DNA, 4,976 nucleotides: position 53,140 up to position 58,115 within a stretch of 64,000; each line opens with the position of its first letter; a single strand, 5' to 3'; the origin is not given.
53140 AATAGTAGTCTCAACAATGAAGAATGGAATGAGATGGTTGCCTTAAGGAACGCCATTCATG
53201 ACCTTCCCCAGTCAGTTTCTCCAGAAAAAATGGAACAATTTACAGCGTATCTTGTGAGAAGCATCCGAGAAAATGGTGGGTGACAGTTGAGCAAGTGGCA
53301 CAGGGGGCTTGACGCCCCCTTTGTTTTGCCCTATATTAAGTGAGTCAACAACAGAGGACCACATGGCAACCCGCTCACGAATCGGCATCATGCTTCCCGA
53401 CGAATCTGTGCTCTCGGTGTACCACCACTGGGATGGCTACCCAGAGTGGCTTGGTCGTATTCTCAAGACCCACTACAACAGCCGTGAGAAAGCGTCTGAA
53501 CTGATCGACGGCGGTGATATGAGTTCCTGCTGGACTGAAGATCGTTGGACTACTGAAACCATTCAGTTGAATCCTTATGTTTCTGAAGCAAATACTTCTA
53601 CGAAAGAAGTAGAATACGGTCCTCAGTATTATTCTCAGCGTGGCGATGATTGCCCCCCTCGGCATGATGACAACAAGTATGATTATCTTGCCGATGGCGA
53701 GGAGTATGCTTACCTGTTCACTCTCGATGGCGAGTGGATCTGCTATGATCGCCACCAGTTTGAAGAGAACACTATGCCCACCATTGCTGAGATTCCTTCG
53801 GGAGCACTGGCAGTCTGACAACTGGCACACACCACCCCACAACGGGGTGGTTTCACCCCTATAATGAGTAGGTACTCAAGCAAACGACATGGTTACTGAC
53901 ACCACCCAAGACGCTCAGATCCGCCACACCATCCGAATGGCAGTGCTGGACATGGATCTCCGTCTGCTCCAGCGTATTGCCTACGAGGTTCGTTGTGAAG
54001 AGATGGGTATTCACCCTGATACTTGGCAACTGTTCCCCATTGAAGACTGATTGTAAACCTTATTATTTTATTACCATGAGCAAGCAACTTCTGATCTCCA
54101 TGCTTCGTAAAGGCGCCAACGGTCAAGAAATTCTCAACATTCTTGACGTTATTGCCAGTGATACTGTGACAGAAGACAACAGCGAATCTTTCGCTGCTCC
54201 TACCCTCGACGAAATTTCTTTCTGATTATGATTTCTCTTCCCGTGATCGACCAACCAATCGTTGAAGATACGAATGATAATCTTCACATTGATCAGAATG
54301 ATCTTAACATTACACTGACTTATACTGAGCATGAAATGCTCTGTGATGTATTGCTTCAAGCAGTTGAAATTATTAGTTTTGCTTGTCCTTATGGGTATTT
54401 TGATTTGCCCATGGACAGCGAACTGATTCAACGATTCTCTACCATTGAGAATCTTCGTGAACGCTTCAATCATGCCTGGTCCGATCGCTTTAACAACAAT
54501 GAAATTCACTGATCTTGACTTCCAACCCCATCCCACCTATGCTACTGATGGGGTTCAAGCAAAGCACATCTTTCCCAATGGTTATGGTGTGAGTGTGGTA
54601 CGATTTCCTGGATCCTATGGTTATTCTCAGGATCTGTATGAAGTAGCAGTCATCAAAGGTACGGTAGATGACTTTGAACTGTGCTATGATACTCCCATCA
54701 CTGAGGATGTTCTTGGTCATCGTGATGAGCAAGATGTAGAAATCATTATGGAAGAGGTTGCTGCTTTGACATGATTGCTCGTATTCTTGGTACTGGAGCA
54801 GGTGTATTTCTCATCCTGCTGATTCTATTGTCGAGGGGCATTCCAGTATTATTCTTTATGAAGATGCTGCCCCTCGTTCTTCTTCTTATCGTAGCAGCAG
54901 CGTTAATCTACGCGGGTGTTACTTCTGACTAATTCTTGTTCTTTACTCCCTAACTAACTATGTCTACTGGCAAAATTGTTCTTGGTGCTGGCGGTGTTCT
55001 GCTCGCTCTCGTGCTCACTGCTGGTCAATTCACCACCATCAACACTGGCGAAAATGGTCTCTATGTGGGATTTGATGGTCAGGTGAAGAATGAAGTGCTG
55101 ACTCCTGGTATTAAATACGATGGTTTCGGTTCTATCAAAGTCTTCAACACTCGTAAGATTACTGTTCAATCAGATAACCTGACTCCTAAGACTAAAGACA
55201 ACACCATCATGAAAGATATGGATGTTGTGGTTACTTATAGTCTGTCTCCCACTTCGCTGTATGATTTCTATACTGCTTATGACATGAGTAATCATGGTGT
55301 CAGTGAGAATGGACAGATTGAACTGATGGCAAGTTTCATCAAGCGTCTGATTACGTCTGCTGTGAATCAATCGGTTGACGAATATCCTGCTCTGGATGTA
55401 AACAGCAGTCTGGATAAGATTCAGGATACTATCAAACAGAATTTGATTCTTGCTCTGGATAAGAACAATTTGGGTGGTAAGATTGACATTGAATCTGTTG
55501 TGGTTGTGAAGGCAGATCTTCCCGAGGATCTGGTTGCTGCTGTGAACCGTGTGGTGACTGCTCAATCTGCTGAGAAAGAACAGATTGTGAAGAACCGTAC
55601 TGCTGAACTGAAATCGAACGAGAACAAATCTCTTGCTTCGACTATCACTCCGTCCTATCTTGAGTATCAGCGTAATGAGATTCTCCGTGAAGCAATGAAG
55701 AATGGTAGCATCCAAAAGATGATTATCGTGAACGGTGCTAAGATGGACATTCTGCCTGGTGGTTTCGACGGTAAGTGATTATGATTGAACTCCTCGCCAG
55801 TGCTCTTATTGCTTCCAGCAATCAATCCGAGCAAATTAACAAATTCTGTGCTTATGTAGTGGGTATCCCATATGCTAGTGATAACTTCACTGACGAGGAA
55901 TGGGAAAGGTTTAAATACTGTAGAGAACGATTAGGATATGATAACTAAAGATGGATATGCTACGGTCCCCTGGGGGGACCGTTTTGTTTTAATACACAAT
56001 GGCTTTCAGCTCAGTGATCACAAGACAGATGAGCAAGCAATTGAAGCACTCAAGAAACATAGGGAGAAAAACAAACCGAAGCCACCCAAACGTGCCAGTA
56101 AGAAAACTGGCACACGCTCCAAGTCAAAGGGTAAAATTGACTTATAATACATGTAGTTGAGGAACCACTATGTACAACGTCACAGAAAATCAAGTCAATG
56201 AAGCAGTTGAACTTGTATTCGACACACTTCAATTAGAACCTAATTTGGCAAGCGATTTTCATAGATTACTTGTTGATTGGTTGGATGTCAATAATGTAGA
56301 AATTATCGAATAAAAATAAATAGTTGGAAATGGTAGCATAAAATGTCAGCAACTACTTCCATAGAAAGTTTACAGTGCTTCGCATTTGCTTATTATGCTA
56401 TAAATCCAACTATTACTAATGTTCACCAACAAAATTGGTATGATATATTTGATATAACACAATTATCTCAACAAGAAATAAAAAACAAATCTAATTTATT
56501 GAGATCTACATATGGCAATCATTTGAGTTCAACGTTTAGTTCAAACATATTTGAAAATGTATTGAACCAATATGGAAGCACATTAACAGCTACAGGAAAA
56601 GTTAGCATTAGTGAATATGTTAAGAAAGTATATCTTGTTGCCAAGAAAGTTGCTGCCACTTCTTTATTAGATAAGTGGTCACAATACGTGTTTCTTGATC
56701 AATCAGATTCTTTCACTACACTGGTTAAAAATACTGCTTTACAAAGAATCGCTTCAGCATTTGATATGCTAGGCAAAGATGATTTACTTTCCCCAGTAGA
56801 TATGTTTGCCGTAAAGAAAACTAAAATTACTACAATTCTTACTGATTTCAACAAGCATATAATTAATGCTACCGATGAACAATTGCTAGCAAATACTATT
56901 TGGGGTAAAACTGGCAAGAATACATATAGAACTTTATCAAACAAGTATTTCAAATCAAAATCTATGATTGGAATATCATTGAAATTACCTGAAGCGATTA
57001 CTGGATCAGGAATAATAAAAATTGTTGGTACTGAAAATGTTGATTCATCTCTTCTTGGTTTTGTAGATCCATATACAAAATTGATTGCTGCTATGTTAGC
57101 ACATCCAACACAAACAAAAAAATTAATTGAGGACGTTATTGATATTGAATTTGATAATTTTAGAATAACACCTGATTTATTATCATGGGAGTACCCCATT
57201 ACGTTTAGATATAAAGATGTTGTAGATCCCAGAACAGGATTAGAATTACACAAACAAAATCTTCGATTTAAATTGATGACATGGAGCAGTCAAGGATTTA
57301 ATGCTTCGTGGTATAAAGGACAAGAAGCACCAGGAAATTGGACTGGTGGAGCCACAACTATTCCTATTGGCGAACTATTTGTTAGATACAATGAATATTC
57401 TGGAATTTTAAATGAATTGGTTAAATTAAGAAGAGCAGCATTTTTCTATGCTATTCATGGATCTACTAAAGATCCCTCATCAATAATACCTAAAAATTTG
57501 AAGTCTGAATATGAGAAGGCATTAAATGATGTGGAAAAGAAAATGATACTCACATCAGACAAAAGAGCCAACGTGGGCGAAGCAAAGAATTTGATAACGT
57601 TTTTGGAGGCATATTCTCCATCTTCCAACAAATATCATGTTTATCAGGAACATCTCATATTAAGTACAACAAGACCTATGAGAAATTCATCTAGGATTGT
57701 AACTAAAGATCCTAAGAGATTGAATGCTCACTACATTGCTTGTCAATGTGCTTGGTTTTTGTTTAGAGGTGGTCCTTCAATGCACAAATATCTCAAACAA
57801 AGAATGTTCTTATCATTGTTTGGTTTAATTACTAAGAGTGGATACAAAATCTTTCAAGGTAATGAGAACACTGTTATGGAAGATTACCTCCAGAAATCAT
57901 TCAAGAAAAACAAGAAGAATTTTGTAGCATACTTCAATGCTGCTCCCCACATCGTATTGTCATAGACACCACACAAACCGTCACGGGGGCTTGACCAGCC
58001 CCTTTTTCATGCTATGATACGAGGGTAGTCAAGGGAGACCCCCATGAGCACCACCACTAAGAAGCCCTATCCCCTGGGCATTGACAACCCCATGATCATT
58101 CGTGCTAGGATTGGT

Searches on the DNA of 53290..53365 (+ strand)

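Call 45: search_dna_similar(query=window:53290-53365:+, collection=phages, mode=distant, max_evalue=10, max_rows=20)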
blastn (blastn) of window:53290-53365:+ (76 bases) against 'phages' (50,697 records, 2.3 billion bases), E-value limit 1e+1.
Records with a match: 117; places in all: 120; records where one place covers at least 80% of the query: 0.
Best place of each record, by identity: >=99% 2; 95-99% 15; 90-95% 9; 80-90% 53; 60-80% 38.
By first word of the organism name: Synechococcus 89; Vibrio 5; Cyanophage 4; Escherichia 3; Rhizobium 3; Stenotrophomonas 2; Serratia 2; Proteus 2; Caudoviricetes 2; Shigella 2; and 3 more.
By host as written in the record: - 42; Synechococcus sp. 16; Synechococcus 11; Synechococcus sp. WH7803 9; Synechococcus sp. MW02 8; Synechococcus sp. WH8102 4; Vibrio breoganii 3; Synechococcus sp. SynWH7803 2; and 17 more.
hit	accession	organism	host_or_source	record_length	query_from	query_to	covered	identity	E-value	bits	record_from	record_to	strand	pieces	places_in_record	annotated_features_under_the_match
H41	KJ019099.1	Synechococcus phage ACG-2014f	-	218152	4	56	70%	76.4%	2e+0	37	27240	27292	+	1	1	none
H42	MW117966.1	Synechococcus phage S-H9-1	Synechococcus sp. MW02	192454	3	49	62%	85.7%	1e-3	47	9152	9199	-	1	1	none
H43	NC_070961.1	Synechococcus phage S-H9-1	Synechococcus sp. MW02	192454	3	49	62%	85.7%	1e-3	47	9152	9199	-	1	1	none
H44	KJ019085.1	Synechococcus phage ACG-2014f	-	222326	4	50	62%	79.6%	2e-1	39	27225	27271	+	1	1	none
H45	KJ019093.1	Synechococcus phage ACG-2014f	-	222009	4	50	62%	79.6%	2e-1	39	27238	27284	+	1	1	none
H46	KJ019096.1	Synechococcus phage ACG-2014f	-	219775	4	50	62%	79.6%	2e-1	39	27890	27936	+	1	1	none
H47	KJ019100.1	Synechococcus phage ACG-2014f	-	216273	4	50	62%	79.6%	2e-1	39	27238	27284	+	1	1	none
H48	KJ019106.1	Synechococcus phage ACG-2014f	-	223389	4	50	62%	79.6%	2e-1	39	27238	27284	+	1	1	none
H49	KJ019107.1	Synechococcus phage ACG-2014f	-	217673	4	50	62%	79.6%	2e-1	39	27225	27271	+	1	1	none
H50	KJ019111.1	Synechococcus phage ACG-2014f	-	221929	4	50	62%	79.6%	2e-1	39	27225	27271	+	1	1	none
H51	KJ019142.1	Synechococcus phage ACG-2014f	-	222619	4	50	62%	79.6%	2e-1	39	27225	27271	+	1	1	none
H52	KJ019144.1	Synechococcus phage ACG-2014f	-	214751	4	50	62%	79.6%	2e-1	39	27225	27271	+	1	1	none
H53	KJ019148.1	Synechococcus phage ACG-2014f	-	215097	4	50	62%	79.6%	2e-1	39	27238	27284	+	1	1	none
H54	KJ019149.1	Synechococcus phage ACG-2014f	-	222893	4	50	62%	79.6%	2e-1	39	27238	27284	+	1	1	none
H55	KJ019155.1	Synechococcus phage ACG-2014f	-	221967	4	50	62%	79.6%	2e-1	39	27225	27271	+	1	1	none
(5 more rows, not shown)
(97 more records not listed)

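Call 46: get_annotated_region(hit=H42, flank=1200)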
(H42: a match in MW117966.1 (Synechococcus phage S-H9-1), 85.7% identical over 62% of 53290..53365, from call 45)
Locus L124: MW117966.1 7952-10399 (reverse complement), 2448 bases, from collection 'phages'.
description: Synechococcus phage S-H9-1, complete genome.
organism: Synechococcus phage S-H9-1 (NCBI taxid 2783674)
taxonomy: Viruses; Duplodnaviria; Heunggongvirae; Uroviricota; Caudoviricetes; Kyanoviridae; Scyllavirus; Scyllavirus aitchnine
host: Synechococcus sp. MW02; source: -; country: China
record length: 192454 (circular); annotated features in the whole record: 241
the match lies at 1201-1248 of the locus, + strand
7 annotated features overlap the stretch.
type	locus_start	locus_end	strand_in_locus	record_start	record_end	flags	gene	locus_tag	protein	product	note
CDS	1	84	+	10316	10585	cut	-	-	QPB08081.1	hypothetical protein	-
CDS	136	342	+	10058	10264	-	-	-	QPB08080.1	hypothetical protein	-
CDS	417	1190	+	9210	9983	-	-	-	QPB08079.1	hypothetical protein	-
CDS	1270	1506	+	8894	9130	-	-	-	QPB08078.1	hypothetical protein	-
CDS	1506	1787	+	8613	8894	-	-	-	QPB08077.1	hypothetical protein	-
CDS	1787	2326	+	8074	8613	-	-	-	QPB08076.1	2OG-Fe(II) oxygenase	-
CDS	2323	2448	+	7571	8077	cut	-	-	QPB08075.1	DNA endonuclease V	-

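Call 47: get_annotated_region(hit=H44, flank=1200)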
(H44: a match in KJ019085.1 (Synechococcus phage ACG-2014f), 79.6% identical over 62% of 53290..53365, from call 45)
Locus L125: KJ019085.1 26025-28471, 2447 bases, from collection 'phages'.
description: Synechococcus phage ACG-2014f isolate Syn7803US13, complete genome.
organism: Synechococcus phage ACG-2014f (NCBI taxid 1493511)
taxonomy: Viruses; Duplodnaviria; Heunggongvirae; Uroviricota; Caudoviricetes; Kyanoviridae; Atlauavirus; Atlauavirus tusconc8
host: -; source: -; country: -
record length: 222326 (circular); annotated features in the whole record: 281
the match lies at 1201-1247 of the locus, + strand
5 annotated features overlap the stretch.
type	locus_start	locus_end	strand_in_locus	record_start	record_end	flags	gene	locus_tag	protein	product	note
CDS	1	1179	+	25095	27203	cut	-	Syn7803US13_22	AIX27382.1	tail fiber-like protein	-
CDS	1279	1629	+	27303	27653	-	-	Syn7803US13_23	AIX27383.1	hypothetical protein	-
CDS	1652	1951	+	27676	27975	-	-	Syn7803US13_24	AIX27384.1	hypothetical protein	-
CDS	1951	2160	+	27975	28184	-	-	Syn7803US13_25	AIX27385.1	hypothetical protein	-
CDS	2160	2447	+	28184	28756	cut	-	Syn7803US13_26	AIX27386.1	hypothetical protein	-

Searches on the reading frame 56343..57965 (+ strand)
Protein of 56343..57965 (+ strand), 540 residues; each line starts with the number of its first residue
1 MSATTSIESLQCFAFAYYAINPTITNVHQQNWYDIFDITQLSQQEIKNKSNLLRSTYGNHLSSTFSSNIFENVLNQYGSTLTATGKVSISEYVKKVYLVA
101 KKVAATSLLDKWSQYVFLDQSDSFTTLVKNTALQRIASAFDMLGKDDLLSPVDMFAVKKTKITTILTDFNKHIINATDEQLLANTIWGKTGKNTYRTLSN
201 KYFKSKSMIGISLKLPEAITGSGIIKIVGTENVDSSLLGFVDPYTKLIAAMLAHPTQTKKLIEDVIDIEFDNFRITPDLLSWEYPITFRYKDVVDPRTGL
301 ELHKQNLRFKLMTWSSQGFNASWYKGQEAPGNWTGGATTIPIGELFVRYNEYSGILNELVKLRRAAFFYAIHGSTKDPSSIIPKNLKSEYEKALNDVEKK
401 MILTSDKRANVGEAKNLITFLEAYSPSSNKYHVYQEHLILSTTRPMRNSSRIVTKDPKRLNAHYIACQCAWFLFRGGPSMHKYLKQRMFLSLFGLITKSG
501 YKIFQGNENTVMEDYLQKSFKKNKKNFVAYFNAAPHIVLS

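Call 10: search_protein_families(library=pfam, proteins=[window:56343-57965:+], max_evalue=0.001)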
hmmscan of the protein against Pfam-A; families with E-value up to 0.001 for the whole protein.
window:56343-57965:+ (540 aa): 0 families

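Call 39: find_related_loci(query=window:56343-57965:+, collection=viral_contigs, flank=10000)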
Query window:56343-57965:+ (540 aa) in viral_contigs; peptide patterns used: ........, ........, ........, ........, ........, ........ (x = any residue, [..] = any of these).
66 stretches matched a pattern, but none encodes a relative of the query by tblastn (E <= 1e-3).
